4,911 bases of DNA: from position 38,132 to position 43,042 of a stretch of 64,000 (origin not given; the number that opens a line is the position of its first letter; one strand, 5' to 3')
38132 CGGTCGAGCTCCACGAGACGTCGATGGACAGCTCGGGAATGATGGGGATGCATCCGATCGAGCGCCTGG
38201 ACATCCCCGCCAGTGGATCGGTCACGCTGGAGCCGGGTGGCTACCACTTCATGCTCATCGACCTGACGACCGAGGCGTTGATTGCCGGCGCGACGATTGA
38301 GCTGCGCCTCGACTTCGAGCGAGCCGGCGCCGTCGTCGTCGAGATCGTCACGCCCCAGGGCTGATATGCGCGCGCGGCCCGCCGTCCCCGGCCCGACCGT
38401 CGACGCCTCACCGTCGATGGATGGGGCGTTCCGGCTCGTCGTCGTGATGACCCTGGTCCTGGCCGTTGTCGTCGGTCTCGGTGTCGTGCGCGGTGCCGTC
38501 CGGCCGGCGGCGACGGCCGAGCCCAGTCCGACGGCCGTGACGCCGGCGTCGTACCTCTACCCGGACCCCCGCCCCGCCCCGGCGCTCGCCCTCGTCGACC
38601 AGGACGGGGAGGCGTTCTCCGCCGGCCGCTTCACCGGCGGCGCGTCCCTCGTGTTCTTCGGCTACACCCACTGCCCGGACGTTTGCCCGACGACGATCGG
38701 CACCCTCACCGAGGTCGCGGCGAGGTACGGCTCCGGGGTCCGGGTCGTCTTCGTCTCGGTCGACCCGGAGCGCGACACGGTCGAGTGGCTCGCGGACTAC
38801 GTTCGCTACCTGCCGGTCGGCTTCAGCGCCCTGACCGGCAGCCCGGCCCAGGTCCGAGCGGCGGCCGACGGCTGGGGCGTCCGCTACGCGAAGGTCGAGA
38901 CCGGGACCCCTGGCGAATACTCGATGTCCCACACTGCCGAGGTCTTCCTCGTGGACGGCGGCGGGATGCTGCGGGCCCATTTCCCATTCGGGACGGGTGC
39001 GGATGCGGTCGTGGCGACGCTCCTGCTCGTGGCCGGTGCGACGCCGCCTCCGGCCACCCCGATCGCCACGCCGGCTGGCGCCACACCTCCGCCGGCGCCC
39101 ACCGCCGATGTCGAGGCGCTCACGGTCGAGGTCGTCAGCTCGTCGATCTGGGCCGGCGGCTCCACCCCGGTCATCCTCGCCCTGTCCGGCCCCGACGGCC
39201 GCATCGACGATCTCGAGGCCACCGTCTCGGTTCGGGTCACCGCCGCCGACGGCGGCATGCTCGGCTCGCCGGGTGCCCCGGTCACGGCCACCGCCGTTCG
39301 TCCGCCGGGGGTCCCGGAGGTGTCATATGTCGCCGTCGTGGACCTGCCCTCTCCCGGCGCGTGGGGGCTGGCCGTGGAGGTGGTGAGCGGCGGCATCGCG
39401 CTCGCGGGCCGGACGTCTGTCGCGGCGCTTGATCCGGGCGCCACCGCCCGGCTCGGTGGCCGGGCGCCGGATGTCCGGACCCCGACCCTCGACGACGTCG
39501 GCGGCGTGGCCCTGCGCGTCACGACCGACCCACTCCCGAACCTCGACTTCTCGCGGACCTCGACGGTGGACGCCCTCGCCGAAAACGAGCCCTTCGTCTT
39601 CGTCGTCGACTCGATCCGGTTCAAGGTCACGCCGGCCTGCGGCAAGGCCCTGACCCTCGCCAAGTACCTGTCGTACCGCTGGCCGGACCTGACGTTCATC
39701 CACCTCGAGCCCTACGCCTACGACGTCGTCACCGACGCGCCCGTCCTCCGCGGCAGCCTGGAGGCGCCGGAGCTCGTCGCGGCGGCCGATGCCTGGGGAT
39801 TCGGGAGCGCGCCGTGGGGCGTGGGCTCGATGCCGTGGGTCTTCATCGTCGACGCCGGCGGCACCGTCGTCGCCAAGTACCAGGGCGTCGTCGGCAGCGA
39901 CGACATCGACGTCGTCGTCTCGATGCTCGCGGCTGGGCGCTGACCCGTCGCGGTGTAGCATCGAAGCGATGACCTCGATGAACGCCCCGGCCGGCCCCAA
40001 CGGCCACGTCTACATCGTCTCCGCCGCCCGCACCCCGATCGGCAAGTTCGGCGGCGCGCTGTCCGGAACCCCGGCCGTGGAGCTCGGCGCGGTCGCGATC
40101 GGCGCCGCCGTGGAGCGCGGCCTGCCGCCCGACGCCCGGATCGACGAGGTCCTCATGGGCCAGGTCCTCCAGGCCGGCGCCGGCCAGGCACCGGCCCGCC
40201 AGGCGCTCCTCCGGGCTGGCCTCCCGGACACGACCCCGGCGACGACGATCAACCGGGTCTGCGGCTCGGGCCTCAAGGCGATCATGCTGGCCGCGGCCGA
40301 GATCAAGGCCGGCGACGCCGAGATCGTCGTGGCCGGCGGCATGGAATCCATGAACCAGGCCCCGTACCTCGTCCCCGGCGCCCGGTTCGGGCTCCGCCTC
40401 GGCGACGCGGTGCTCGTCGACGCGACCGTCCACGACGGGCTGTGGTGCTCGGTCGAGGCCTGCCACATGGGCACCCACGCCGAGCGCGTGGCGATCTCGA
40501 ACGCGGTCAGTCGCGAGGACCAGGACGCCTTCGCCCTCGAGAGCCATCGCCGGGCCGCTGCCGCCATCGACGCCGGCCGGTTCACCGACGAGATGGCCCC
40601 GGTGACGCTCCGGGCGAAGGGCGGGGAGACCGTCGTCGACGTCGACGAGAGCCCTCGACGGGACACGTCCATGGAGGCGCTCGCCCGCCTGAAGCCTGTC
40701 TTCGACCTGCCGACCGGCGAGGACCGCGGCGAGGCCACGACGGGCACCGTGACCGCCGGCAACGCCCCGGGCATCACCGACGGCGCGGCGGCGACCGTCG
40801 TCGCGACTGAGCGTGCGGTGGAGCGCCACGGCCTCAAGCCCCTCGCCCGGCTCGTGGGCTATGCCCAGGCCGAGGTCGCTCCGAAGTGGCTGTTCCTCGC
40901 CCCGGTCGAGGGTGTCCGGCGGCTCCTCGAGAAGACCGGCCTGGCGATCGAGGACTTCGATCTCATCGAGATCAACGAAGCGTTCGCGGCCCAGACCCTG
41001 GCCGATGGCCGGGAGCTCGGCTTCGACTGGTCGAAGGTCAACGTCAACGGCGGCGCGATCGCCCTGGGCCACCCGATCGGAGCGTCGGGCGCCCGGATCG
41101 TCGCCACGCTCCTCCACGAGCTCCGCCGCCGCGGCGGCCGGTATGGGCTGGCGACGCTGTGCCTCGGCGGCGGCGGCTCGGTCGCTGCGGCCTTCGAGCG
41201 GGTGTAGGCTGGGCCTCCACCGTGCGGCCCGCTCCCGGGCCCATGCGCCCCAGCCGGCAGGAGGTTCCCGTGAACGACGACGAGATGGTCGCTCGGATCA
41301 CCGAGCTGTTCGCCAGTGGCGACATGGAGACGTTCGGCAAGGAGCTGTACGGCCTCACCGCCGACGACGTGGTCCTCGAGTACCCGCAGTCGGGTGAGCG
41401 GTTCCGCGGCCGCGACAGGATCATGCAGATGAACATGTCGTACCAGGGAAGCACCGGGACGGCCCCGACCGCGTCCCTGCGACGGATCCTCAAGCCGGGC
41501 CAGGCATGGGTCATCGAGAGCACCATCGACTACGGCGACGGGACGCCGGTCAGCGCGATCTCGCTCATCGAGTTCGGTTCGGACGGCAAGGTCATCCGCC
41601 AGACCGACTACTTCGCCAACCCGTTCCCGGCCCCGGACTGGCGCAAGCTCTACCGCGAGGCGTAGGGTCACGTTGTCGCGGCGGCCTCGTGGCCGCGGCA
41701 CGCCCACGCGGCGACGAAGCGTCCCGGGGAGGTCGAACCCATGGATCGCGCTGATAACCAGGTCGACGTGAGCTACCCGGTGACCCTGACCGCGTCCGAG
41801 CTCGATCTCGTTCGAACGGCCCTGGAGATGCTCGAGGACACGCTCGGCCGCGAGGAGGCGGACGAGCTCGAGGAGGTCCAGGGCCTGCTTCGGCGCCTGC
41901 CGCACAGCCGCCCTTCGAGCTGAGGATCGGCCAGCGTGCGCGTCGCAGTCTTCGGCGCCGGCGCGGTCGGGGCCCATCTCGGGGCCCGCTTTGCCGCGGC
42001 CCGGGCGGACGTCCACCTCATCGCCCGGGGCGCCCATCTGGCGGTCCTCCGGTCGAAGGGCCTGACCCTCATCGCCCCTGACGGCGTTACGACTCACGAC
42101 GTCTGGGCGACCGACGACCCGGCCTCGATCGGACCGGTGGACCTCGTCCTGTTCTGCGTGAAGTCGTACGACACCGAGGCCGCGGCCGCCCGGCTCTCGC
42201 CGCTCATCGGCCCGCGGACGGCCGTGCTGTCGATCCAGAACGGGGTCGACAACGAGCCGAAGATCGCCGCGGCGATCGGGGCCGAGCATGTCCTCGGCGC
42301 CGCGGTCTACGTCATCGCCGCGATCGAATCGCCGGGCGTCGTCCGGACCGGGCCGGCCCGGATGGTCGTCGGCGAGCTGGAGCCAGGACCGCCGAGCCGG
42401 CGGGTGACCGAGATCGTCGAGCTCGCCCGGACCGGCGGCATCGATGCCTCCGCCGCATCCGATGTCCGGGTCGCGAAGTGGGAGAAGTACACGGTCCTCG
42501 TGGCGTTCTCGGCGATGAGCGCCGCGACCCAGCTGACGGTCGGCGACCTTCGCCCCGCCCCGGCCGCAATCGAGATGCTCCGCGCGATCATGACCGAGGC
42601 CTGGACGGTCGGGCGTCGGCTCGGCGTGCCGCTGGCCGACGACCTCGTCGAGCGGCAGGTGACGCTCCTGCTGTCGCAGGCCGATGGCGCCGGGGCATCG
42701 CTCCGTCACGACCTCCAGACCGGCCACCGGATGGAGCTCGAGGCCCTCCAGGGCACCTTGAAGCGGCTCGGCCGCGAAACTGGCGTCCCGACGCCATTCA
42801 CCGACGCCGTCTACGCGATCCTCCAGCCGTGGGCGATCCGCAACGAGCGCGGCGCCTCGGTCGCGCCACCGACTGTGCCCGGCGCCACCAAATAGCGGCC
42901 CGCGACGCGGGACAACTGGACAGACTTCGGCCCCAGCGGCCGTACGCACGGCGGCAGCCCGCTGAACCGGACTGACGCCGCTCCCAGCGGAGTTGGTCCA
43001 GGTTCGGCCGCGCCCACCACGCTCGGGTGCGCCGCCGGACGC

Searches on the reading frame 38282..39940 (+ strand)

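Call 49: search_protein_families(library=pfam, proteins=[window:38282-39940:+], max_evalue=0.00001)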
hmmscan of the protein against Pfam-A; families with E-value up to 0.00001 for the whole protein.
window:38282-39940:+ (553 aa): 2 families
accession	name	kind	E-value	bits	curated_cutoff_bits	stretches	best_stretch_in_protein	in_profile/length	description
PF02630.20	SCO1-SenC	-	7.9e-37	126.6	22.8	1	103-228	5-132/134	SCO1/SenC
PF00578.27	AhpC-TSA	-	1.2e-07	32.2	26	1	98-231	4-122/124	AhpC/TSA family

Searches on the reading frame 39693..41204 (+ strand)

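Call 49: search_protein_families(library=pfam, proteins=[window:39693-41204:+], max_evalue=0.00001)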
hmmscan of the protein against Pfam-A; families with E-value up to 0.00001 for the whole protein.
window:39693-41204:+ (504 aa): 2 families
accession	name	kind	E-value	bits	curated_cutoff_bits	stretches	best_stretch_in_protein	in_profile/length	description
PF00108.29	Thiolase_N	-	2.4e-90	302.9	26.4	1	106-373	1-259/260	Thiolase, N-terminal domain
PF02803.24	Thiolase_C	-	9.2e-47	158.2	27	1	381-502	1-122/123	Thiolase, C-terminal domain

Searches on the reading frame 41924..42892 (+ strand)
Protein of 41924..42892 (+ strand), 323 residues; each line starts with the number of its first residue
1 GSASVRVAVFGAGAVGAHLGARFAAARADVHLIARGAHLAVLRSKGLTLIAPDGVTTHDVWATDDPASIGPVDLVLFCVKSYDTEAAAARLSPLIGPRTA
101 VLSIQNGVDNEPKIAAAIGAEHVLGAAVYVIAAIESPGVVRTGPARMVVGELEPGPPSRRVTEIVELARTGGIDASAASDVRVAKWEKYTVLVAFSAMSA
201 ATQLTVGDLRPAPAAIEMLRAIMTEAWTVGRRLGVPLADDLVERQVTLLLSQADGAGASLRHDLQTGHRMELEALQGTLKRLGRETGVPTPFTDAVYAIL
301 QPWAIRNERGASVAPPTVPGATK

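Call 49: search_protein_families(library=pfam, proteins=[window:41924-42892:+], max_evalue=0.00001)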
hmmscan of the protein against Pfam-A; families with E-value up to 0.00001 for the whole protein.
window:41924-42892:+ (323 aa): 2 families
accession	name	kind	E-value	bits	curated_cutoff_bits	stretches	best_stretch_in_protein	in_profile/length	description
PF02558.23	ApbA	-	9.8e-35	119.8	22.2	1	7-153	1-149/150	Ketopantoate reductase PanE/ApbA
PF08546.17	ApbA_C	-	8.7e-25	87.9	22.7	1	180-301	1-122/125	Ketopantoate reductase PanE/ApbA C terminal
